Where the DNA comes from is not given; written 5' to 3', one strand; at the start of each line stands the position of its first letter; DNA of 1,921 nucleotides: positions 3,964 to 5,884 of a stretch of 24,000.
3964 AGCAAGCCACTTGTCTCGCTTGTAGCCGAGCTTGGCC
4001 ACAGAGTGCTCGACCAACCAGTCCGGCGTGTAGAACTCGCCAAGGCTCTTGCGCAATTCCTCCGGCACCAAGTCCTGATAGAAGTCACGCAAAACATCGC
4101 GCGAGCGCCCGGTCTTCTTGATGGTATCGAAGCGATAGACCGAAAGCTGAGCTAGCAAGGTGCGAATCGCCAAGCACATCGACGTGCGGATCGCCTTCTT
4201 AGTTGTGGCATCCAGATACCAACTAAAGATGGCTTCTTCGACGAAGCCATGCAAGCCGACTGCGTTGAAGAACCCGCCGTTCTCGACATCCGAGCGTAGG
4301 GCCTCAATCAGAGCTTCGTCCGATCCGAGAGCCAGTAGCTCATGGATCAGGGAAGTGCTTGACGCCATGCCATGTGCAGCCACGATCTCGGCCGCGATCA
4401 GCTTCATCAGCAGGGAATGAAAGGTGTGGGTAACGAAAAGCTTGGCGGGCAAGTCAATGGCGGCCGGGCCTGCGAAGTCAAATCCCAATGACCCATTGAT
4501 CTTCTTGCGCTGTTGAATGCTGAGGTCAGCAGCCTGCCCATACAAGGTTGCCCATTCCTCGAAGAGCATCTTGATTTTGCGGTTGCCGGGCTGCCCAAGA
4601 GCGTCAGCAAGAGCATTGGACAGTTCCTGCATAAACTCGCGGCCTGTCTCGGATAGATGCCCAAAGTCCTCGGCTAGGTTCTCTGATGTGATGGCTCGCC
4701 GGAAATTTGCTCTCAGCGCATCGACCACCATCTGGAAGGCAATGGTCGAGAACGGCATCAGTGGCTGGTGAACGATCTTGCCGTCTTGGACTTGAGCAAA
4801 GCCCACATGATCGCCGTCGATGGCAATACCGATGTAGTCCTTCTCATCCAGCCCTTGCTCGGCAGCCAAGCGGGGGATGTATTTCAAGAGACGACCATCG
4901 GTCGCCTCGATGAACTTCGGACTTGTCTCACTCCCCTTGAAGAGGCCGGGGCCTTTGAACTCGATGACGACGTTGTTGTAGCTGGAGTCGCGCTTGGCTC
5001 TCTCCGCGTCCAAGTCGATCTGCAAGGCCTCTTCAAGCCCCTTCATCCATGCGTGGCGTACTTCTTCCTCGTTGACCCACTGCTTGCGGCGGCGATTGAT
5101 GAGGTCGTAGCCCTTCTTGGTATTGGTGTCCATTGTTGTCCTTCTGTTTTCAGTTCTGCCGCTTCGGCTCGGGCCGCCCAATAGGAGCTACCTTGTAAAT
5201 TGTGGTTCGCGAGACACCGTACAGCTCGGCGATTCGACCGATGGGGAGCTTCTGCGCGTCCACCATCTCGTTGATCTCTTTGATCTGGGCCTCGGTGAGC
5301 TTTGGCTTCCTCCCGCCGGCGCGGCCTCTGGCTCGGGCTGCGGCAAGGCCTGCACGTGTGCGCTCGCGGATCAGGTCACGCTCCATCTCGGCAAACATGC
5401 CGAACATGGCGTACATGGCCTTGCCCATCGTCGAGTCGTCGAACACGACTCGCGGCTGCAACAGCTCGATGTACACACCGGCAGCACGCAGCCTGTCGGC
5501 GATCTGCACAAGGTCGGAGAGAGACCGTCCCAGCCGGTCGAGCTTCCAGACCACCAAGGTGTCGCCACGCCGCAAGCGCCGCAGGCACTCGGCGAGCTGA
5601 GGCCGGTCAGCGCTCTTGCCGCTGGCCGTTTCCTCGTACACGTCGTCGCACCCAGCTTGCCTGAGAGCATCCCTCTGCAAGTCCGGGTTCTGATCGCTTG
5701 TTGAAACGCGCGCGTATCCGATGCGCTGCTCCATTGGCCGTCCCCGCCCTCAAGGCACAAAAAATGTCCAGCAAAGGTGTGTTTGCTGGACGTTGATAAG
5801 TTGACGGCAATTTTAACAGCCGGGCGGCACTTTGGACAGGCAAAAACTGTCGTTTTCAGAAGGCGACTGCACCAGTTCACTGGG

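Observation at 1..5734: Resolvase-linked pair: a 1084-aa MmeI/PglX-like methyltransferase followed by a PHP-SMC ATPase, a candidate two-component defence module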

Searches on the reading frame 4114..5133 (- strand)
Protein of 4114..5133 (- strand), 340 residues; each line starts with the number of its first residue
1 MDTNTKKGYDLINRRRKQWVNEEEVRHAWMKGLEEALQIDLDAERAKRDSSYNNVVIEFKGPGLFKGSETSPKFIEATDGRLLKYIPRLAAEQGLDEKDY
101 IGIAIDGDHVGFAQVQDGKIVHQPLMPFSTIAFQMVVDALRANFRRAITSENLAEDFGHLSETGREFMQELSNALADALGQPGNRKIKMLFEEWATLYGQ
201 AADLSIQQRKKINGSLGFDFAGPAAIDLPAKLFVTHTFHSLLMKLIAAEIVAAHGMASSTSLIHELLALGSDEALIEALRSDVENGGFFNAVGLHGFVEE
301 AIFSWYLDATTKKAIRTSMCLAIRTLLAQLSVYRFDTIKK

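Call 63: predict_structure(alignment_id=A4)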
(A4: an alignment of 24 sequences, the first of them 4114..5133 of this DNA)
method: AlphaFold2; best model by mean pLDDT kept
length: 340 residues; sequences in the alignment: 24
mean_pLDDT: 87.0   pTM: 0.85
mean pLDDT of the five models: 87.0, 86.7, 85.6, 85.5, 84.2
residues with pLDDT >= 90: 182; 70-90: 132; 50-70: 19; < 50: 7
segments of 3 or more residues with pLDDT < 50: 46-51
pLDDT, mean of each block of 10 residues (from residue 1): 90 92 93 89 51 79 95 96 92 87 95 89 92 91 81 89 94 91 79 76 80 90 90 92 91 79 90 93 86 77 89 92 93 77
secondary structure, 60 per line:
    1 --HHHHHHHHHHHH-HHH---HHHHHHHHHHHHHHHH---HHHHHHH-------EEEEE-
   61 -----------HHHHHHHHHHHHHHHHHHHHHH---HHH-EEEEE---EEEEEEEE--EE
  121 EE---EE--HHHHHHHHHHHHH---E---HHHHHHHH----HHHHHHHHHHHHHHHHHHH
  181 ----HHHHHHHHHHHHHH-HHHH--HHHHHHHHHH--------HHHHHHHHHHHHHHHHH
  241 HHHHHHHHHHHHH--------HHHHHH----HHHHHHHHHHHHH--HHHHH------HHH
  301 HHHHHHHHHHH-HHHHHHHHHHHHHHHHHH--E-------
elements in order: H3-14 H22-37 H41-47 E55-59 H72-93 E101-105 E109-116 E119-122 H130-142 H150-157 H162-180 H185-198 H200-203 H206-215 H224-253 H262-267 H272-284 H287-291 H298-311 H313-330

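Call 66: fold_search(model_id=the predicted structure, library=pdb)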
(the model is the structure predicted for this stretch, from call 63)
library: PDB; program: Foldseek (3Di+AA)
matches with E <= 10: 232; with E <= 0.001: 0
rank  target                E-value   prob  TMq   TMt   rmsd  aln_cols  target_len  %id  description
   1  8h67_L                4.5e-01  0.08  0.13  0.10  22.8       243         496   14  type I-B Cascade bound to a PAM-containing dsDNA target at 3.8 angstrom resolution. (released 2024-05-01)
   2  3q4f_A                9.0e-01  0.06  0.11  0.15  17.8       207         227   12  Crystal structure of xrcc4/xlf-cernunnos complex (released 2011-08-03)
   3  3hi0_B                9.9e-01  0.03  0.12  0.10  22.9       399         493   13  Crystal structure of Putative exopolyphosphatase (17739545) from AGROBACTERIUM TUMEFACIENS str. C58 (Dupont) at 2.30 A (released 2009-06-16)
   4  5kew_E                1.2e+00  0.21  0.12  0.37   8.1        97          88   10  Vibrio parahaemolyticus VtrA/VtrC complex bound to the bile salt taurodeoxycholate (released 2016-07-20)
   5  7f3n                  1.2e+00  0.08  0.16  0.19  17.9       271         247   11  Structure of PopP2 in apo form (released 2021-11-17)
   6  3o1i_B                1.2e+00  0.04  0.12  0.13  20.8       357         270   12  Crystal Structure of the TorS sensor domain - TorT complex in the absence of ligand (released 2011-12-21)
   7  9hfg                  1.3e+00  0.06  0.11  0.16  18.5       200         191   12  Crystal structure of human TRF1 TRFH domain in complex with compound 14 (released 2025-11-26)
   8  4q6l                  1.3e+00  0.05  0.08  0.15  10.8       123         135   11  LpoB C-terminal domain from Salmonella enterica (Native) (released 2014-05-14)
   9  1u7u                  1.5e+00  0.18  0.14  0.21   5.8        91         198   10  Phosphopantothenoylcysteine synthetase from E. coli (released 2004-11-30)
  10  3o1h_A                1.6e+00  0.04  0.11  0.13  20.6       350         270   10  Crystal Structure of the TorS sensor domain - TorT complex in the presence of TMAO (released 2011-12-21)
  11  1fbk                  1.7e+00  0.05  0.10  0.15  17.1       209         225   11  CRYSTAL STRUCTURE OF CYTOPLASMICALLY OPEN CONFORMATION OF BACTERIORHODOPSIN (released 2000-08-09)
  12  3loo_C                1.8e+00  0.14  0.17  0.18   9.6       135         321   12  Crystal structure of Anopheles gambiae adenosine kinase in complex with P1,P4-di(adenosine-5) tetraphosphate (released 2011-02-02)
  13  1oyj_D                1.8e+00  0.03  0.12  0.15  18.5       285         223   13  Crystal structure solution of Rice GST1 (OsGSTU1) in complex with glutathione. (released 2003-07-01)
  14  1u7z_B                1.9e+00  0.15  0.14  0.20   5.4        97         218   11  Phosphopantothenoylcysteine synthetase from E. coli, 4'-phosphopantothenoyl-CMP complex (released 2004-11-30)
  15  5eeq_B                2.3e+00  0.15  0.11  0.28   3.7        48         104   19  Grb7 SH2 with the G7-B1 bicyclic peptide inhibitor (released 2016-06-15)
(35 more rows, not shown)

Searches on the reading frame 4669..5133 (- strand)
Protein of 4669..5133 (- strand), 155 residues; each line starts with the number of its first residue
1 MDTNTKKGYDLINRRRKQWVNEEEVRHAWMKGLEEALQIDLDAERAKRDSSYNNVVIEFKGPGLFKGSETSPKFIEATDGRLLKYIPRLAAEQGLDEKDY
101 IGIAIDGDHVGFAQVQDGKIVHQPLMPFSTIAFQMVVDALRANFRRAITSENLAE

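Call 87: search_protein_families(library=pfam, proteins=[window:4669-5133:-], max_evalue=10)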
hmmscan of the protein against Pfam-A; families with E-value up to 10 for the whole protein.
seq(155 aa): 2 families
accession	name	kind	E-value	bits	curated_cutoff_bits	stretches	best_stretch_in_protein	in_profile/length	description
PF11043.13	Anti-RecBCD_p2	-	0.11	13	25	1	5-55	26-77/97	Bacteriophage P22, anti-RecBCD protein 2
PF13523.12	Acetyltransf_8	-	0.16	12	27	1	17-61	10-53/145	Acetyltransferase (GNAT) domain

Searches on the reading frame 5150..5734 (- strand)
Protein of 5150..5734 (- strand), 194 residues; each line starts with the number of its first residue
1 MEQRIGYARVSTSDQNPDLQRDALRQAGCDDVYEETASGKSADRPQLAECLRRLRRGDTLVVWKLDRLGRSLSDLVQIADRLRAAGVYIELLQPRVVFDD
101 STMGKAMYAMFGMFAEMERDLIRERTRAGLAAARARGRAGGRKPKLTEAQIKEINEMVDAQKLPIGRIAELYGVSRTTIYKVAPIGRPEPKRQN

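Call 7: search_protein_families(library=pfam, proteins=[window:5150-5734:-], max_evalue=0.01)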
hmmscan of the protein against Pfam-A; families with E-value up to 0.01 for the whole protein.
window:5150-5734:- (194 aa): 6 families
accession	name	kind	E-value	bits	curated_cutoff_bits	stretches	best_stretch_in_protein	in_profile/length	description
PF00239.26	Resolvase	-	8.6e-45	152.8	23.3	1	5-138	2-144/145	Resolvase, N terminal domain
PF02796.21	HTH_7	-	2.4e-10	40.8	23.8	1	141-182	1-41/45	Helix-turn-helix domain of resolvase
PF13565.12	HTH_32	-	4.1e-05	24.5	33.7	1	125-182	8-72/73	Homeodomain-like domain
PF08279.18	HTH_11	-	0.0021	18.4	25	0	158-181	9-34/55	HTH domain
PF13518.12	HTH_28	-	0.0079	16.7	25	0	160-181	11-31/52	Helix-turn-helix domain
PF13936.12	HTH_38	-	0.0098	16.1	27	0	145-181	4-39/44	Helix-turn-helix domain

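Call 8: search_protein_families(library=padloc, proteins=[window:5150-5734:-], max_evalue=0.01)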
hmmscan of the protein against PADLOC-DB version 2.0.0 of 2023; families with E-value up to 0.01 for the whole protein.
window:5150-5734:- (194 aa): 1 family
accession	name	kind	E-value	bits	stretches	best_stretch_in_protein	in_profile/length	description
PDLC04133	mad1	-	0.0002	19.6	1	161-193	4-36/60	mads_1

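Call 9: search_protein_families(library=ncbifam, proteins=[window:5150-5734:-], max_evalue=0.001)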
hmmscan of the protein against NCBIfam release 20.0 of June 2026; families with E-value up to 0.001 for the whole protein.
window:5150-5734:- (194 aa): 6 families
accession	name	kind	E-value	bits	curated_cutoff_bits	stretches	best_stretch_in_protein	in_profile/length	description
NF041201.1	recomb_XisF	equivalog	1e-21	77.5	375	1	4-140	1-143/465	fdxN element excision recombinase XisF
NF009949.0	PRK13413.1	equivalog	4.7e-21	75.4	272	1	5-181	3-191/203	master DNA invertase Mpi family serine-type recombinase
NF047343.1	SCCmet_CcrB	equivalog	7.8e-11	41.3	900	1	31-138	47-156/542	cassette chromosome recombinase CcrB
NF033518.0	transpos_IS607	equivalog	9.6e-08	31.8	110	1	4-91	56-151/187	IS607 family transposase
NF047347.1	SCCmet_CcrC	equivalog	1.1e-06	27.5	900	1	34-139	48-155/558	cassette chromosome recombinase CcrC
NF047344.1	SCCmet_CcrA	equivalog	0.00076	18.7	700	0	1-136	1-145/442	cassette chromosome recombinase CcrA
